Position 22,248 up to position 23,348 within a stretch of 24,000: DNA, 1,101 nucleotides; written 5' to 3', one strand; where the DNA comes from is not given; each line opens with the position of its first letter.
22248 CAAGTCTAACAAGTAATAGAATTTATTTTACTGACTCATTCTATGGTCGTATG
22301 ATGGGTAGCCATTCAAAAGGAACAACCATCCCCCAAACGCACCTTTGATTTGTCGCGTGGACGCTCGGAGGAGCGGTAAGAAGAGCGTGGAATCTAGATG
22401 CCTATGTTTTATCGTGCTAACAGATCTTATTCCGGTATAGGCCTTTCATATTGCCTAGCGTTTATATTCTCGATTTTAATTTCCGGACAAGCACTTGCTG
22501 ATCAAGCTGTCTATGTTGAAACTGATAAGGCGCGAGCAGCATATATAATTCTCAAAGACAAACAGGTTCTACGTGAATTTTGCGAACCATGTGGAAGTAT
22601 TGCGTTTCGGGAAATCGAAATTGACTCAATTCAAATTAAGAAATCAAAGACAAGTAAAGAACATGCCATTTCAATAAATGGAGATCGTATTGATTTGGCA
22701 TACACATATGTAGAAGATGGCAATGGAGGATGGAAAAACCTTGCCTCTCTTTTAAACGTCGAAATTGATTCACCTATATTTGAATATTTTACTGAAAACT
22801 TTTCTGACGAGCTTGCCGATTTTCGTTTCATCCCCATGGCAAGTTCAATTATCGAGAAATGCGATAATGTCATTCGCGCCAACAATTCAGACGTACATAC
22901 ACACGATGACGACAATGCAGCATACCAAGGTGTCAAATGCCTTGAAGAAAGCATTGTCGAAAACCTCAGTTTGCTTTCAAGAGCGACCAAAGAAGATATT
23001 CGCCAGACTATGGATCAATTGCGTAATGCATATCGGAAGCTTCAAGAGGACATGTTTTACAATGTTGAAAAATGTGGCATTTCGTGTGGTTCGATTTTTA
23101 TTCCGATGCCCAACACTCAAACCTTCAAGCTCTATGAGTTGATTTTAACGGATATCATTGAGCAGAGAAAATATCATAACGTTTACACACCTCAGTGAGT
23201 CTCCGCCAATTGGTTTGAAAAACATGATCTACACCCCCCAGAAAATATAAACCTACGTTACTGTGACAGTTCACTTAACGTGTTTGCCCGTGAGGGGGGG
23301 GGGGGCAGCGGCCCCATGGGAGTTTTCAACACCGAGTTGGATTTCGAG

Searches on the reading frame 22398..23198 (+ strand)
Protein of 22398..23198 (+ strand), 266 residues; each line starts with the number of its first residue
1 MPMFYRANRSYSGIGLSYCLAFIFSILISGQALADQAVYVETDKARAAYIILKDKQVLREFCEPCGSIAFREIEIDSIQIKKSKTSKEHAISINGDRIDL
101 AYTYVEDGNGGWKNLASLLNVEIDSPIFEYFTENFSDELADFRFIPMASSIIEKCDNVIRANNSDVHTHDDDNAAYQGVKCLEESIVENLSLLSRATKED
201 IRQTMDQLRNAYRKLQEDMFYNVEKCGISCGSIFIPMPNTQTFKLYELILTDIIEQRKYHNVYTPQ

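Call 4: search_protein_families(library=pfam, proteins=[window:22398-23198:+], max_evalue=1)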
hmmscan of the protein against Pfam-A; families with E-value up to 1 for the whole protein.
window:22398-23198:+ (266 aa): 2 families
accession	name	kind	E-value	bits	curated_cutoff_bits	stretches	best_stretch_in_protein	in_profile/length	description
PF04032.22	Rpr2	-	0.046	14.4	29.3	0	54-88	40-77/90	RNAse P Rpr2/Rpp21/SNM1 subunit domain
PF03139.20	AnfG_VnfG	-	0.13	12.9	27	1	150-211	32-92/111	Vanadium/alternative nitrogenase delta subunit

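Call 26: search_protein_families(library=ncbifam, proteins=[window:22398-23198:+], max_evalue=0.1)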
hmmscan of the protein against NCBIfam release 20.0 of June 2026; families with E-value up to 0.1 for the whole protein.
window:22398-23198:+ (266 aa): 1 family
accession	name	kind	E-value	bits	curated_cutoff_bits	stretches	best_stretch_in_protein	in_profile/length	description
NF008045.0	PRK10778.1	equivalog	0.034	14.4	289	1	147-231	39-122/151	RNA polymerase-binding protein DksA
